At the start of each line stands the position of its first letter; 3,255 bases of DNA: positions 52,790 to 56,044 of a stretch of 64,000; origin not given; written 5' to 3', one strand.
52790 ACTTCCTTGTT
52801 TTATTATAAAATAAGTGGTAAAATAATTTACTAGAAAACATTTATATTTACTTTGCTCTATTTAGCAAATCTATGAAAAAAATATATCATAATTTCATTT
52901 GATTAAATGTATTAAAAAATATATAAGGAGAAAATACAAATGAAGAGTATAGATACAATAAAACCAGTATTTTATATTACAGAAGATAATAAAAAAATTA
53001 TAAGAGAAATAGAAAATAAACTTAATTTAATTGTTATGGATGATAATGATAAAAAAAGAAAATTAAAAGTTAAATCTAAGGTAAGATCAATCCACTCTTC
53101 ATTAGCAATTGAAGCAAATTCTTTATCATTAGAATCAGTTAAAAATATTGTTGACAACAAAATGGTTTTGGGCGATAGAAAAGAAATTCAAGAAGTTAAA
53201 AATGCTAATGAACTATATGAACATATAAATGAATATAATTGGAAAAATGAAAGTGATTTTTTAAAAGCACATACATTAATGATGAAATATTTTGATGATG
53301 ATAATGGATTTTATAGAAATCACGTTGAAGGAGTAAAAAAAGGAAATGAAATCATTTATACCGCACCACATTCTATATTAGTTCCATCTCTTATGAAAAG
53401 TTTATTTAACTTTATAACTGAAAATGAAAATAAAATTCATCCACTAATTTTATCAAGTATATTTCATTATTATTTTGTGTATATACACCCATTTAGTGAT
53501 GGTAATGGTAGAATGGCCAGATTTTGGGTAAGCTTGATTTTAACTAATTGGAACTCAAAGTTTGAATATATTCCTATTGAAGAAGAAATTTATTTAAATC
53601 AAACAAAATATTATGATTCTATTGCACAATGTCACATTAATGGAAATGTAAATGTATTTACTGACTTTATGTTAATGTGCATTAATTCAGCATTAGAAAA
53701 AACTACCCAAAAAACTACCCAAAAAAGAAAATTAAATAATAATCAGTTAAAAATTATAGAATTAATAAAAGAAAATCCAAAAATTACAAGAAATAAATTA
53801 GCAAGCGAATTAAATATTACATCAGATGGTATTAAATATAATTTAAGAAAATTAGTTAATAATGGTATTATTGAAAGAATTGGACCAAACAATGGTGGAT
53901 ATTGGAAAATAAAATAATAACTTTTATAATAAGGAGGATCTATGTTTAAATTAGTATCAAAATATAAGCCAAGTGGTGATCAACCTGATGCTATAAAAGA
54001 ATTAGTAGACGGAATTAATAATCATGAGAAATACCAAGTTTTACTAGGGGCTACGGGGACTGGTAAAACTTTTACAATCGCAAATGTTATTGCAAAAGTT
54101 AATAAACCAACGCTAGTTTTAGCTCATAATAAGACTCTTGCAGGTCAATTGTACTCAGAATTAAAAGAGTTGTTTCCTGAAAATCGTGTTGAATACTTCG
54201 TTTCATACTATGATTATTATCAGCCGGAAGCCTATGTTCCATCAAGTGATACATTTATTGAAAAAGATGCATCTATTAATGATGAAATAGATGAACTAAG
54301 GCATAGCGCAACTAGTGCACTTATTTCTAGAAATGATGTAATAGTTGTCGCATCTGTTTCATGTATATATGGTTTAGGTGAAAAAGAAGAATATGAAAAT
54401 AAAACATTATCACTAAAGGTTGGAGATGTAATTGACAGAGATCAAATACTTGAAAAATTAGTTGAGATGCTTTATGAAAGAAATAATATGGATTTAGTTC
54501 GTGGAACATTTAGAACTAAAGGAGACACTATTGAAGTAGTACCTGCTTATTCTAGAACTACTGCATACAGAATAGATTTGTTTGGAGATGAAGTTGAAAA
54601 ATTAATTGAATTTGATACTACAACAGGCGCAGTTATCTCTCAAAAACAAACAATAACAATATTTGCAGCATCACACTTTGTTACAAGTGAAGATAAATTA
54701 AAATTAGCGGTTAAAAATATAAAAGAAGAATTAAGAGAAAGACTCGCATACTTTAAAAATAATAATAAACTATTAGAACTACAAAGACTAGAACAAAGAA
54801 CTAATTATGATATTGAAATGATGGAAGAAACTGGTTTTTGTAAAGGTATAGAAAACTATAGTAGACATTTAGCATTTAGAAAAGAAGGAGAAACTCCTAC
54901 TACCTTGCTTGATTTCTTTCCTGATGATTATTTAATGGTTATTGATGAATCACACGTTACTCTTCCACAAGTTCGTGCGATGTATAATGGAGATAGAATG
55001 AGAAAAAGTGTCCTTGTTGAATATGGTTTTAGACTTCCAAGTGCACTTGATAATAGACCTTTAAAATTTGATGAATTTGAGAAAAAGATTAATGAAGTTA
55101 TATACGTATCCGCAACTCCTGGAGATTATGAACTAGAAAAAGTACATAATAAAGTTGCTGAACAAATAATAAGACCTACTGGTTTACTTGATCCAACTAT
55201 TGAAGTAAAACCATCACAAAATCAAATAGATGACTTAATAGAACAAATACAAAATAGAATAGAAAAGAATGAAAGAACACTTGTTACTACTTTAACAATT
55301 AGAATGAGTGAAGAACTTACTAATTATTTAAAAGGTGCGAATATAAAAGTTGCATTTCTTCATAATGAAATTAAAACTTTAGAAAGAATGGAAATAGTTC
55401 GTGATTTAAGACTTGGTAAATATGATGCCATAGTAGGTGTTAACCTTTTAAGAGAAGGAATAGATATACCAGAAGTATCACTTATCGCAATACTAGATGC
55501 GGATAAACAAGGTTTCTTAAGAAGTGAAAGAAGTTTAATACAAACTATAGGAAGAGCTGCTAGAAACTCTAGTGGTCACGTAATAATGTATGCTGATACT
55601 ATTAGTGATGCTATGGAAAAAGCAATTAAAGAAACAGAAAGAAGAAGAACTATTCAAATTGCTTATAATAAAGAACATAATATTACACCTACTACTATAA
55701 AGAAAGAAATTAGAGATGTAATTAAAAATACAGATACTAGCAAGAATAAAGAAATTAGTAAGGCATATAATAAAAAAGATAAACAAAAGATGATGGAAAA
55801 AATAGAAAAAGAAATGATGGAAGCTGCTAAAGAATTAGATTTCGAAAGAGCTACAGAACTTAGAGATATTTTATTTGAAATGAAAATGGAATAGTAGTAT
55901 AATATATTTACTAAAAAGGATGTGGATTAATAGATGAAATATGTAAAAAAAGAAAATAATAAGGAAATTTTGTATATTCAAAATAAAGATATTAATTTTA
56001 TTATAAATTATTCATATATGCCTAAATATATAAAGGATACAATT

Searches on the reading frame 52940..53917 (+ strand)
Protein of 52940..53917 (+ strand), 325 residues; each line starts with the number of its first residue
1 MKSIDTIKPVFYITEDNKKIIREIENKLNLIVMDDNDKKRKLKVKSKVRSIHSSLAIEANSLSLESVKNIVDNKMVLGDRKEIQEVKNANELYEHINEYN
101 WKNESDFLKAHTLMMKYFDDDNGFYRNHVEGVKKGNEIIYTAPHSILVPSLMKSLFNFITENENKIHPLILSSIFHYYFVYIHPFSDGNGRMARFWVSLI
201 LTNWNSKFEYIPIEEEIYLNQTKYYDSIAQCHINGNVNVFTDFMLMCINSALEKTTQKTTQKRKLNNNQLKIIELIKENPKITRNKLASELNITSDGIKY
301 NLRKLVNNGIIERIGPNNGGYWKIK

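Call 47: search_protein_families(library=pfam, proteins=[window:52940-53917:+], max_evalue=0.01)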
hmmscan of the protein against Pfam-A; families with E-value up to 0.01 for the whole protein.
window:52940-53917:+ (325 aa): 6 families
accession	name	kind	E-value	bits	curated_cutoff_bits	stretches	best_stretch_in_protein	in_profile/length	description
PF02661.23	Fic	-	2.1e-18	67.4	24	1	103-201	3-93/93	Fic/DOC family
PF13412.12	HTH_24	-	2.5e-10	40.2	21.9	1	265-312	1-48/48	Winged helix-turn-helix DNA-binding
PF01047.28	MarR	-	0.00017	21.9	24.6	1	265-313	1-49/59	MarR family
PF12840.13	HTH_20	-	0.00038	20.8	27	1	268-313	5-50/51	Helix-turn-helix domain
PF12802.13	MarR_2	-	0.0026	18.3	27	1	265-314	3-53/61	MarR family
PF08279.18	HTH_11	-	0.0065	16.8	25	0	269-309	2-43/55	HTH domain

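Call 49: search_protein_families(library=ncbifam, proteins=[window:52940-53917:+], max_evalue=0.001)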
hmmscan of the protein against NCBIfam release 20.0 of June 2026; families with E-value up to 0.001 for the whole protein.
window:52940-53917:+ (325 aa): 7 families
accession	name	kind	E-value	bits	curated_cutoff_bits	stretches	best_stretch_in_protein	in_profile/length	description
NF046030.1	ProtAdlyltaseSoFic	equivalog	5.6e-17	61.7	550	1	134-289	144-298/361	protein adenylyltransferase Fic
TIGR02613.1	mob_myst_B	hypoth_equivalog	6.3e-06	26.2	124.4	1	175-203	115-143/186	mobile mystery protein B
TIGR04176.1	MarR_EPS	equivalog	2e-05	24.6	88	1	267-311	4-48/105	MarR family EPS-associated transcriptional regulator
NF053704.1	TransRegCcpNBacil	equivalog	8.5e-05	22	260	1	264-312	2-50/208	transcriptional regulator CcpN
NF040947.1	trans_reg_LysM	equivalog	0.0001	22.1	180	1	267-314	3-50/136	HTH-type transcriptional regulator LysM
NF046029.1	ProtAdlyltaseNmFic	equivalog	0.00032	20.5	230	1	182-220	96-135/177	protein adenylyltransferase Fic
NF053758.1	ChrTpTrnRegChrS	equivalog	0.00069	19.4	250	0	259-314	6-61/158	chromate efflux transcriptional regulator ChrS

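Call 84: search_protein_families(library=padloc, proteins=[window:52940-53917:+], max_evalue=0.001)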
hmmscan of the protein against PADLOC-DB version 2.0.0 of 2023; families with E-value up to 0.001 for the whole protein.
window:52940-53917:+ (325 aa): 13 families
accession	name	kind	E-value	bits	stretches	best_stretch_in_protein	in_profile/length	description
PDLC03963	SoFic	-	7.3e-39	132.2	1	51-314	61-340/361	-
PDLC04966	PDC-S24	-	2.8e-18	64.1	1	130-226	263-363/497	-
PDLC04840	PDC-S04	-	5.6e-14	50.4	1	47-201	12-174/227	-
PDLC04839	PDC-S04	-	1.7e-11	42.2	1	64-242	15-196/205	-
PDLC04837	PDC-S04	-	2.5e-11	41.3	1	41-251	20-227/234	-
PDLC04836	PDC-S04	-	1.8e-10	38.4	1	39-233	18-214/244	-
PDLC01866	CARF3--CARF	-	6e-06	24.4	1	256-316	128-186/207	-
PDLC04838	PDC-S04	-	1.3e-05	23.1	1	179-220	140-181/209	-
PDLC04842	PDC-S04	-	7.2e-05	20.6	1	181-220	110-150/202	-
PDLC01879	CARF3--CARF_TM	-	0.00011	20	1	264-313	153-202/222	-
PDLC05078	PDC-S72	-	0.00014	19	1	248-325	299-374/377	-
PDLC01438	Csa3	-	0.00017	19.7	0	253-314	134-192/305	"CAS-I,CAS-II,CAS-III,CAS-IV,CAS-V,CAS-VI; associated_signaling"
PDLC04841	PDC-S04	-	0.00051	17.8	1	181-220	208-248/292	-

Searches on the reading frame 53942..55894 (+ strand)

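Call 47: search_protein_families(library=pfam, proteins=[window:53942-55894:+], max_evalue=0.01)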
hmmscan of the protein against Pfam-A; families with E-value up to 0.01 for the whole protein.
window:53942-55894:+ (650 aa): 10 families
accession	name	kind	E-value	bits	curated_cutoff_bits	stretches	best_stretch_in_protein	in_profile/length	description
PF17757.6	UvrB_inter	-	3.2e-32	110.9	22.9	1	156-246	1-91/91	UvrB interaction domain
PF12344.14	UvrB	-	1e-21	76.9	27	1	549-591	1-43/43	Ultra-violet resistance protein B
PF00271.37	Helicase_C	-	2.1e-18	67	23.5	1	429-542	3-109/110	Helicase conserved C-terminal domain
PF04851.21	ResIII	-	7e-12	46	22.5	1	9-84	3-83/164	Type III restriction enzyme, res subunit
PF02151.25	UVR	-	4e-05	23.6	21.5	1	616-642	2-28/36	UvrB/uvrC motif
PF00270.35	DEAD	-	4.6e-05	23.7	26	1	14-82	4-75/167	DEAD/DEAH box helicase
PF13401.12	AAA_22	-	0.00091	20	27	0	30-84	6-64/130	AAA domain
PF13604.12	AAA_30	-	0.0025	18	27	0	14-73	6-65/191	AAA domain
PF12775.13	AAA_7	-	0.007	16.4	25.8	0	20-58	24-62/181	P-loop containing dynein motor region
PF21090.3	P-loop_SecA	-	0.0094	16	27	0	425-509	15-97/205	SecA P-loop domain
